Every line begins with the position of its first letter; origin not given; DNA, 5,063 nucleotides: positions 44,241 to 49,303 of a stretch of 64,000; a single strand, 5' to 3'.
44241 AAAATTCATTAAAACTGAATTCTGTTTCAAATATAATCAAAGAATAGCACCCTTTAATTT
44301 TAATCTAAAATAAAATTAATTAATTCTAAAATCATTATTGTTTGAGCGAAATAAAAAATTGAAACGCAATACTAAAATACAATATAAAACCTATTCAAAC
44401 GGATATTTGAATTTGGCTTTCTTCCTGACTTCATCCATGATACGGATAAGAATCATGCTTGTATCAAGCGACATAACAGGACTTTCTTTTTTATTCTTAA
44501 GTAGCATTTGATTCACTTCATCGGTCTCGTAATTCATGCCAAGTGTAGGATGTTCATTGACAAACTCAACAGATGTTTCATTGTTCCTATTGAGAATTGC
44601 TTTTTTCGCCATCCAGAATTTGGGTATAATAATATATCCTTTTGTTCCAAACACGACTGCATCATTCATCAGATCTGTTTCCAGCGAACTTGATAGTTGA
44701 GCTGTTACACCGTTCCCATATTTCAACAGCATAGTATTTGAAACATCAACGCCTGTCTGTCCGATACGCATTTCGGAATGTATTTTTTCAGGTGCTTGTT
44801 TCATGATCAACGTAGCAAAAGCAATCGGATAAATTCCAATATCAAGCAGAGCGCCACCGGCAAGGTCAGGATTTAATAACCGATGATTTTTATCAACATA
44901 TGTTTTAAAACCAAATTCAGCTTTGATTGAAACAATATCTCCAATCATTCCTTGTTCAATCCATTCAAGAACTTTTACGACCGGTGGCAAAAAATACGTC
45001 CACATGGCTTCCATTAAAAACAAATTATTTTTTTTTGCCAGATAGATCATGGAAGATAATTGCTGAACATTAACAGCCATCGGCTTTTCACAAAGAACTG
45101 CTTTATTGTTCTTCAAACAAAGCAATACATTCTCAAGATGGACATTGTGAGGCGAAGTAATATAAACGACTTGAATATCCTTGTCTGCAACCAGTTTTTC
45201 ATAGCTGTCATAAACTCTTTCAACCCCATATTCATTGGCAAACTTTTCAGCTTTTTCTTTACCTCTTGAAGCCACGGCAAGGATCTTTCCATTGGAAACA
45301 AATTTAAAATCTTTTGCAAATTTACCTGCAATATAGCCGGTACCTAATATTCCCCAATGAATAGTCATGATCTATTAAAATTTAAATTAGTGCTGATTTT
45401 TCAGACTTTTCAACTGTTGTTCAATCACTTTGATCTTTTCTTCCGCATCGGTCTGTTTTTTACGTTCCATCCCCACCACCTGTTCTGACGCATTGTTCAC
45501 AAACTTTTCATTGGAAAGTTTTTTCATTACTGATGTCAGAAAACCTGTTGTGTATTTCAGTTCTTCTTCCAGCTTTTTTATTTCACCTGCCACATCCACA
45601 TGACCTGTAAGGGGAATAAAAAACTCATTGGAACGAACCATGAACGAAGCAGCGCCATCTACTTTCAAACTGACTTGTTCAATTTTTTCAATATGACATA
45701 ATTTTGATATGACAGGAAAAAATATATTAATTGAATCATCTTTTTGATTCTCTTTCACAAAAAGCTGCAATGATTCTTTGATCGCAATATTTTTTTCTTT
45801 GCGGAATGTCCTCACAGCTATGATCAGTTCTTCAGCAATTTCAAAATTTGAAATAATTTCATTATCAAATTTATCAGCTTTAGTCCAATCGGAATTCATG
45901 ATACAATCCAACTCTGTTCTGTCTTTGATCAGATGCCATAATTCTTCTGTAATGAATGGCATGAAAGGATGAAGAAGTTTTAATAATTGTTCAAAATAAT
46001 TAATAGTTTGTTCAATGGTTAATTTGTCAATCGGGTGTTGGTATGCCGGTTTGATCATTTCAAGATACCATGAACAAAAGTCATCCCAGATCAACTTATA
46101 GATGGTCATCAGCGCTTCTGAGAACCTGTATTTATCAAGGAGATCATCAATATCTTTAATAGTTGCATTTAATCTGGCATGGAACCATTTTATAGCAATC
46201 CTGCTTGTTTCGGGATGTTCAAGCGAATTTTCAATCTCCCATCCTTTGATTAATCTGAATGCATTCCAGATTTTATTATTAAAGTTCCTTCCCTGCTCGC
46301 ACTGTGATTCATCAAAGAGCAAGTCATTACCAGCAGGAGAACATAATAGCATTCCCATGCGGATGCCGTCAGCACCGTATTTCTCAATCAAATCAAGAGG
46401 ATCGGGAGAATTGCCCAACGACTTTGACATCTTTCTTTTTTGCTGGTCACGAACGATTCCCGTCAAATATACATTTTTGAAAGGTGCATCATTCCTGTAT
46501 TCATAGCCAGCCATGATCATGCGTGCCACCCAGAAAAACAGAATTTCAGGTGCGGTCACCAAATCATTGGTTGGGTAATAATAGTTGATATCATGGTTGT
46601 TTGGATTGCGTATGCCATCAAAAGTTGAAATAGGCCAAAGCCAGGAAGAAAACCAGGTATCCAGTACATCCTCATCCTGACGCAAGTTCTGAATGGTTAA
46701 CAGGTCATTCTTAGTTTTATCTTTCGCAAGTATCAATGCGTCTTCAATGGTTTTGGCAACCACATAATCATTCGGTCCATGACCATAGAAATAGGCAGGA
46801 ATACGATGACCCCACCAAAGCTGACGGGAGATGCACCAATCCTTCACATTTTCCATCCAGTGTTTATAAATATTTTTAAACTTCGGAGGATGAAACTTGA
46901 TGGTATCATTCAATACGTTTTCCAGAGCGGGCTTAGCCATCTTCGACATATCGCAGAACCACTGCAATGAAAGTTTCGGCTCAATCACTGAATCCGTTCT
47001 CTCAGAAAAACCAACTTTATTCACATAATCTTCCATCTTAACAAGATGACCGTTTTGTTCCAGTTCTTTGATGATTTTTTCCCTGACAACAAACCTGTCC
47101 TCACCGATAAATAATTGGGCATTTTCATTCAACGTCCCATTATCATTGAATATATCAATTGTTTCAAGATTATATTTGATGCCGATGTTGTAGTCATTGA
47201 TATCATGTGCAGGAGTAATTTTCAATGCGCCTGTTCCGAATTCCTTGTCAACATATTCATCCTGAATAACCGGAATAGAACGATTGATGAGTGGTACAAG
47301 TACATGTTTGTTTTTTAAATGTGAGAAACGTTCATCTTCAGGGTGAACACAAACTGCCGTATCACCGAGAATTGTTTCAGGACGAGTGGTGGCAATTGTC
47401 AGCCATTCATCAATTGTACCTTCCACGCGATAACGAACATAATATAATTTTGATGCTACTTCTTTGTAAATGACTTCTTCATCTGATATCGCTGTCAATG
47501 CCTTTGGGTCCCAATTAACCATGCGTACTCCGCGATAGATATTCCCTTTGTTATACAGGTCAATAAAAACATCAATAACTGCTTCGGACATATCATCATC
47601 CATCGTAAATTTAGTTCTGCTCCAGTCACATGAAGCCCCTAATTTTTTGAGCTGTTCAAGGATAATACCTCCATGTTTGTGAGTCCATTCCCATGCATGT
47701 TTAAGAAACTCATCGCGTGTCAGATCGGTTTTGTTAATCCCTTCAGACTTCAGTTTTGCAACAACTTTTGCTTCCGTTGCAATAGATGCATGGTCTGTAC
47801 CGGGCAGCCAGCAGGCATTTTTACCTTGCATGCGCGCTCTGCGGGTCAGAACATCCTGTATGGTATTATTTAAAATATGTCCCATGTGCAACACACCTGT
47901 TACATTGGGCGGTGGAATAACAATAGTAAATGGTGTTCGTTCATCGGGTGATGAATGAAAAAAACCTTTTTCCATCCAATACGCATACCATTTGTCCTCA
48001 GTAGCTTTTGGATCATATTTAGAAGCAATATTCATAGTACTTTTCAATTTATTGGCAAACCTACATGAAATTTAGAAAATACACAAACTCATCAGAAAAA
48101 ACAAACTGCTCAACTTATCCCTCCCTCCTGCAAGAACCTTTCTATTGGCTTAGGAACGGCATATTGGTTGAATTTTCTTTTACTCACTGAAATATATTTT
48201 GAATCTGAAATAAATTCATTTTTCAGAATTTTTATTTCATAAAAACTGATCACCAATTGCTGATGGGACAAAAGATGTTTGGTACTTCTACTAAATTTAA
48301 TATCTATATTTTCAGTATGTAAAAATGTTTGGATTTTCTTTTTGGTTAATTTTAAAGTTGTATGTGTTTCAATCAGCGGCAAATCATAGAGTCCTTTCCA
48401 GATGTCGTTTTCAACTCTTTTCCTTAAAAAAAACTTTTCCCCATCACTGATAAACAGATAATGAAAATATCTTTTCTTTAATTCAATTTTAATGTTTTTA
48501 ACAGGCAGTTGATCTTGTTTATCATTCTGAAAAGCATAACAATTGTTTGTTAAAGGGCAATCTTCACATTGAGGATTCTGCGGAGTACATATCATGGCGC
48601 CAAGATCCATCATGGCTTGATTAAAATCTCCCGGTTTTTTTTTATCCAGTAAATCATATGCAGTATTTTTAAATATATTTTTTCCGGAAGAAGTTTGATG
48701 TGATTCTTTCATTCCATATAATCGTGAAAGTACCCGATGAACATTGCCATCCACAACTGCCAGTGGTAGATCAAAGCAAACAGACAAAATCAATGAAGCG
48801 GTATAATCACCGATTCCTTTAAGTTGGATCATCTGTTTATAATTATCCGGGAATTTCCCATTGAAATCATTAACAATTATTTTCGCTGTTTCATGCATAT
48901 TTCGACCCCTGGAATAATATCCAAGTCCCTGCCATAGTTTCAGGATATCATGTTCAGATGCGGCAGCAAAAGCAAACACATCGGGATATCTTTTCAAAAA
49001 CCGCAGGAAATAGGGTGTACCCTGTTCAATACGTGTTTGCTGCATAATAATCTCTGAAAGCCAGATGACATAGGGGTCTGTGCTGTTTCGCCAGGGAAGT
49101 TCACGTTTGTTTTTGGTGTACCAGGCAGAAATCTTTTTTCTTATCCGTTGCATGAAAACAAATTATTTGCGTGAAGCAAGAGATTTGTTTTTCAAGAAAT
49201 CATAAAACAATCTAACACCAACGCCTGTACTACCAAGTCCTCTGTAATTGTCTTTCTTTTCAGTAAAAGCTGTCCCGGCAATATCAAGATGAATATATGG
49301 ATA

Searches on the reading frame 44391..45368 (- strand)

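Call 78: search_protein_families(library=pfam, proteins=[window:44391-45368:-], max_evalue=0.00001)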
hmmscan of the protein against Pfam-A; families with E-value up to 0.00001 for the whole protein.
window:44391-45368:- (325 aa): 3 families
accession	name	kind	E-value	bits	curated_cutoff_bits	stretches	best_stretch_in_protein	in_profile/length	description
PF01408.29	GFO_IDH_MocA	-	1.6e-26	93.8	24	1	3-119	1-117/120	Oxidoreductase family, NAD-binding Rossmann fold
PF22725.1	GFO_IDH_MocA_C3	-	2.2e-21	76.6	27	1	131-246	2-123/124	GFO/IDH/MocA C-terminal domain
PF02894.22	GFO_IDH_MocA_C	-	2.5e-08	34.4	22.9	1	136-274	3-154/218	Oxidoreductase family, C-terminal alpha/beta domain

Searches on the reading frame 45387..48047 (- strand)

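Call 78: search_protein_families(library=pfam, proteins=[window:45387-48047:-], max_evalue=0.00001)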
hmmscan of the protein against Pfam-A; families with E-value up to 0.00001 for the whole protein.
window:45387-48047:- (886 aa): 5 families
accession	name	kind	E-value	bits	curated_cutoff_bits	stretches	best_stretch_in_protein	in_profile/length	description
PF00133.28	tRNA-synt_1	-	2.5e-125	418.9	22.7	1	19-576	1-411/414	tRNA synthetases class I (I, L, M and V)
PF08264.19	Anticodon_1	-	5.7e-35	120.8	25.1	1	620-762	2-146/148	Anticodon-binding domain of tRNA ligase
PF09334.17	tRNA-synt_1g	-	1.9e-18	66.9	20.1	1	46-192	7-135/391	tRNA synthetases class I (M)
PF10458.14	Val_tRNA-synt_C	-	5.6e-12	46.2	25.9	1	818-883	1-66/66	Valyl tRNA synthetase tRNA binding arm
PF13603.12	tRNA-synt_1_2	-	7.8e-10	39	25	1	245-305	85-145/185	Leucyl-tRNA synthetase, editing domain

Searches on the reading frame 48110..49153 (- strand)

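Call 78: search_protein_families(library=pfam, proteins=[window:48110-49153:-], max_evalue=0.00001)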
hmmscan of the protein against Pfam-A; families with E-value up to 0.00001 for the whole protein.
window:48110-49153:- (347 aa): 2 families
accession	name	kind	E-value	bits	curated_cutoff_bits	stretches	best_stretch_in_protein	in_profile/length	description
PF00730.31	HhH-GPD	-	6.1e-19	68.8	26.2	1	33-155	2-96/108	HhH-GPD superfamily base excision DNA repair protein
PF14815.12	NUDIX_4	-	4.3e-15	55.9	35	1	232-342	2-112/113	NUDIX domain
